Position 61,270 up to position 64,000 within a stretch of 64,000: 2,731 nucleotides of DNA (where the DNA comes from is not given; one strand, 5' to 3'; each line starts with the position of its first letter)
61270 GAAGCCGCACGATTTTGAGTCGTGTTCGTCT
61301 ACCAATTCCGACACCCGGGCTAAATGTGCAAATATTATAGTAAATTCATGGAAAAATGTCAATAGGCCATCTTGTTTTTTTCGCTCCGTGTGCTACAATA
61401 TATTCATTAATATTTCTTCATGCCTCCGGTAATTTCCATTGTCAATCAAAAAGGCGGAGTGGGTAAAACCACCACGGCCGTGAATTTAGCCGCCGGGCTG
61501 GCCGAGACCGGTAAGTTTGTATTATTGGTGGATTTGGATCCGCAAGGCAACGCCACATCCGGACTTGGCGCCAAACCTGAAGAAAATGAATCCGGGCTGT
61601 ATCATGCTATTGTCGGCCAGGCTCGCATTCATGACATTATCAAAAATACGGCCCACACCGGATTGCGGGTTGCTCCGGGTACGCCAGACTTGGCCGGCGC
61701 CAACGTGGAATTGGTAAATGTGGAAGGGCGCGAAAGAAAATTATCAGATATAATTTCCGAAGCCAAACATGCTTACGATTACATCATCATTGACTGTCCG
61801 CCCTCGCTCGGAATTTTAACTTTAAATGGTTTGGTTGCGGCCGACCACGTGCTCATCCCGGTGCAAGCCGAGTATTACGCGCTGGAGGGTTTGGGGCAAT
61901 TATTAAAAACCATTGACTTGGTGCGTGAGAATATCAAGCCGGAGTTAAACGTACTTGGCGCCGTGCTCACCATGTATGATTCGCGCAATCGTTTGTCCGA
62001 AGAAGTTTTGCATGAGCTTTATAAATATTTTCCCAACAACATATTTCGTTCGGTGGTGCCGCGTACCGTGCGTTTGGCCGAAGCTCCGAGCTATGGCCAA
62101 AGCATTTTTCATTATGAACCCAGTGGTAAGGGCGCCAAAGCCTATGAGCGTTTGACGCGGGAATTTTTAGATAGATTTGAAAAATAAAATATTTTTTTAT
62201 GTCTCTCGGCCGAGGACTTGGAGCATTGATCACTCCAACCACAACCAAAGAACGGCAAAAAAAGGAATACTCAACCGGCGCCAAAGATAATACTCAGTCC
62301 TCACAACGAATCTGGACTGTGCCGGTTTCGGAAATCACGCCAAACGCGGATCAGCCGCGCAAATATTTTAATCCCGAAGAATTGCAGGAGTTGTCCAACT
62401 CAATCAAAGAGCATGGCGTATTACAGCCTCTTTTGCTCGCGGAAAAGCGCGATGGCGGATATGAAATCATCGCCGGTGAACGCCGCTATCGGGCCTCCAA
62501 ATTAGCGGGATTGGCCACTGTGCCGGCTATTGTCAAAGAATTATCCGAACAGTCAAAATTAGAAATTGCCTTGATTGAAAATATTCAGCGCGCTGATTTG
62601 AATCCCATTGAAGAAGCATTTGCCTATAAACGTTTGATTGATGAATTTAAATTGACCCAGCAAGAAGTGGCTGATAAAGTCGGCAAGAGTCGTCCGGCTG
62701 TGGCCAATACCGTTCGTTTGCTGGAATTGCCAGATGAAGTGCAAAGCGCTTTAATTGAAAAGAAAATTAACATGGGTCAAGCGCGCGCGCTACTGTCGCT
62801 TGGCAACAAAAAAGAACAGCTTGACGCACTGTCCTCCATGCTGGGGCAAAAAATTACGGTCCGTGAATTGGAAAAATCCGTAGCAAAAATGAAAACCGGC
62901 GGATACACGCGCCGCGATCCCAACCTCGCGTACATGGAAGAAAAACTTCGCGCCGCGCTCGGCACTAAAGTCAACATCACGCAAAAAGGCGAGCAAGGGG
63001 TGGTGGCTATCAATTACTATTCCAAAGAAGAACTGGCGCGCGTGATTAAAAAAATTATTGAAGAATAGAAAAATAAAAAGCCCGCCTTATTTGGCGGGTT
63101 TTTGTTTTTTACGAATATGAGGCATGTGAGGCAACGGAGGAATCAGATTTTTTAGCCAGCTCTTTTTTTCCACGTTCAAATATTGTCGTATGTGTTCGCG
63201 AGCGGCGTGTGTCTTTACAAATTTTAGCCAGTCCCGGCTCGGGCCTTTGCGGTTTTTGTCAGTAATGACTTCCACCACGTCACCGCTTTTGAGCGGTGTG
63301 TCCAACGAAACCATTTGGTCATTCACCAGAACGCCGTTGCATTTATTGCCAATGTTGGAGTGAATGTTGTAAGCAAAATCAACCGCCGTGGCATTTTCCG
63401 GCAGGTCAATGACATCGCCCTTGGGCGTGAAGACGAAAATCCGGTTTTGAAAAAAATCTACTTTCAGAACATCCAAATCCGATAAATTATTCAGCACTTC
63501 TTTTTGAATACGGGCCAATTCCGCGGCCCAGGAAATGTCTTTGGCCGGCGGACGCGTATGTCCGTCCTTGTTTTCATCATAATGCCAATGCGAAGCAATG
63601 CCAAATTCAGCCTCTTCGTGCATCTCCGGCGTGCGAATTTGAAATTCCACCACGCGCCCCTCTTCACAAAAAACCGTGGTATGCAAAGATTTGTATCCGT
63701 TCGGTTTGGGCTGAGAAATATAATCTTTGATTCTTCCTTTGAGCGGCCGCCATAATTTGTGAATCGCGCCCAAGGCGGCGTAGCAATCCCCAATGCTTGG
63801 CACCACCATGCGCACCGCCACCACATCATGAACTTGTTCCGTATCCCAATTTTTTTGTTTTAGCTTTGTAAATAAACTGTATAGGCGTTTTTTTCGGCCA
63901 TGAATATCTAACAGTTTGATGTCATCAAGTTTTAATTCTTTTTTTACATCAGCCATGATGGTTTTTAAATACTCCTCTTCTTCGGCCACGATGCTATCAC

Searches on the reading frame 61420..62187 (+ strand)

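Call 49: search_protein_families(library=pfam, proteins=[window:61420-62187:+], max_evalue=0.001)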
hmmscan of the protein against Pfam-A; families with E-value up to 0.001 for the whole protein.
window:61420-62187:+ (255 aa): 7 families
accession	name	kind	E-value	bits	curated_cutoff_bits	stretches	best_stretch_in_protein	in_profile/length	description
PF13614.12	AAA_31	-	9e-65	218.4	27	1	4-178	3-177/177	AAA domain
PF01656.29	CbiA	-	1.7e-29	102.7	25.4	1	5-229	1-125/125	CobQ/CobB/MinD/ParA nucleotide binding domain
PF09140.17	MipZ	-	8.9e-12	45.3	20.7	1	4-42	2-40/262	ATPase MipZ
PF10609.15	ParA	-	7.9e-11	42.3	27.1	1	4-46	5-47/246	NUBPL iron-transfer P-loop NTPase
PF00142.24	Fer4_NifH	-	4.7e-09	36.6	25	1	9-47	6-44/271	4Fe-4S iron sulfur cluster binding proteins, NifH/frxC family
PF06564.18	CBP_BcsQ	-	3.6e-08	33.7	21.3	1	8-156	7-153/234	Cellulose biosynthesis protein BcsQ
PF02374.21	ArsA_ATPase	-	1.6e-07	31.3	24.3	1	8-44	6-42/305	Anion-transporting ATPase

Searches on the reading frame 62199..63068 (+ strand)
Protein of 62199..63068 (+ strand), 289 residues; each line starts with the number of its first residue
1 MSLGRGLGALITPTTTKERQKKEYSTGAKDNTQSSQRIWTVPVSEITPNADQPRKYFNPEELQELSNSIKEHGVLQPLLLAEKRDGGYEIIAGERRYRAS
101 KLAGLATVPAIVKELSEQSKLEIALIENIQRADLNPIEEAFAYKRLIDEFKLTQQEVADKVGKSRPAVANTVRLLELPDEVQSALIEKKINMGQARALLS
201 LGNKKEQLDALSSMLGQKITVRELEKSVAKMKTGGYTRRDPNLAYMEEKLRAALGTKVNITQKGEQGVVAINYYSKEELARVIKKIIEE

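Call 49: search_protein_families(library=pfam, proteins=[window:62199-63068:+], max_evalue=0.001)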
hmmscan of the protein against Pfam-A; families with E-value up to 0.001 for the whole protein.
window:62199-63068:+ (289 aa): 4 families
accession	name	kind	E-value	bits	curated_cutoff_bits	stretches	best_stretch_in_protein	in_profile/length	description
PF17762.8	HTH_ParB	-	7.6e-38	129.2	22.6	1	133-232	2-101/102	ParB HTH domain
PF02195.25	ParB_N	-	4.3e-35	120.1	26.3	1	38-130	3-95/95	ParB N-terminal domain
PF23552.2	ParB_C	-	2.7e-08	33.6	23.8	1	239-286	1-49/50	ParB dimerisation domain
PF01381.28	HTH_3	-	0.00084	19.8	23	0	145-169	3-27/55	Helix-turn-helix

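Call 63: list_cluster_members(proteins=[P0016, P0017, P0001, window:62199-63068:+, window:50931-51797:-, window:38128-39369:-])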
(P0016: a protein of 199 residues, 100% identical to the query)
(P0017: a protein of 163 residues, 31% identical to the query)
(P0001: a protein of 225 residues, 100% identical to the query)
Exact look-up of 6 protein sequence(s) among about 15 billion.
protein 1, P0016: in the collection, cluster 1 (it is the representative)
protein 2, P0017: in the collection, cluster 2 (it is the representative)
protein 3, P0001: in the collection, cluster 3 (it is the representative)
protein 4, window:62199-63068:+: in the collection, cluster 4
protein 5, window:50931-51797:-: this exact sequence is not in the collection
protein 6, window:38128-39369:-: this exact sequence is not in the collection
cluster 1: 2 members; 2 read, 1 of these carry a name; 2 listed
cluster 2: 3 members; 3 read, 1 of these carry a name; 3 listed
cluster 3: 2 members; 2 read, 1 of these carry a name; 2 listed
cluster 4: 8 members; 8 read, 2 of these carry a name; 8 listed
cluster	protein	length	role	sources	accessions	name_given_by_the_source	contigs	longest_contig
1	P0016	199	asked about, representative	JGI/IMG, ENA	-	-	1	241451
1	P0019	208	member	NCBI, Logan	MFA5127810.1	MAG: hypothetical protein WC457_02270 [Patescibacteria group bacterium]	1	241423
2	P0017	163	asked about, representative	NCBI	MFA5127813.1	MAG: hypothetical protein WC457_02285 [Patescibacteria group bacterium]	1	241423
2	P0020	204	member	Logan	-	-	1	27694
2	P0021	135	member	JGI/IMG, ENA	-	-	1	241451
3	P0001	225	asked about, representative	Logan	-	-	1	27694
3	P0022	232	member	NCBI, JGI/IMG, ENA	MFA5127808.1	MAG: response regulator [Patescibacteria group bacterium]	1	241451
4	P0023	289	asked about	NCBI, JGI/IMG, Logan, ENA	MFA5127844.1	MAG: ParB/RepB/Spo0J family partition protein [Patescibacteria group bacterium]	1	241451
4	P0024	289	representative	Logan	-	-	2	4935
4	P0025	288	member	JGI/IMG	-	ParB family transcriptional regulator, chromosome partitioning protein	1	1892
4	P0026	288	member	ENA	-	-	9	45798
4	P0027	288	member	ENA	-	-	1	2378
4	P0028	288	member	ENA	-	-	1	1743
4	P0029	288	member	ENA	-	-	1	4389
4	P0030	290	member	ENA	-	-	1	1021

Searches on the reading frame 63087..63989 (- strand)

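Call 49: search_protein_families(library=pfam, proteins=[window:63087-63989:-], max_evalue=0.001)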
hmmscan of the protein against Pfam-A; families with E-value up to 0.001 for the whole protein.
window:63087-63989:- (300 aa): 3 families
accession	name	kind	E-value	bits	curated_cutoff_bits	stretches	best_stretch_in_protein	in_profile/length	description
PF04607.23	RelA_SpoT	-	1.5e-37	128.7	27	1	31-141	1-112/113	Region found in RelA / SpoT proteins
PF02824.27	TGS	-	5.8e-23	81.1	22.2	1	184-243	1-60/60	TGS domain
PF02597.26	ThiS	-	0.0003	21.7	22.5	1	216-243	41-71/76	ThiS family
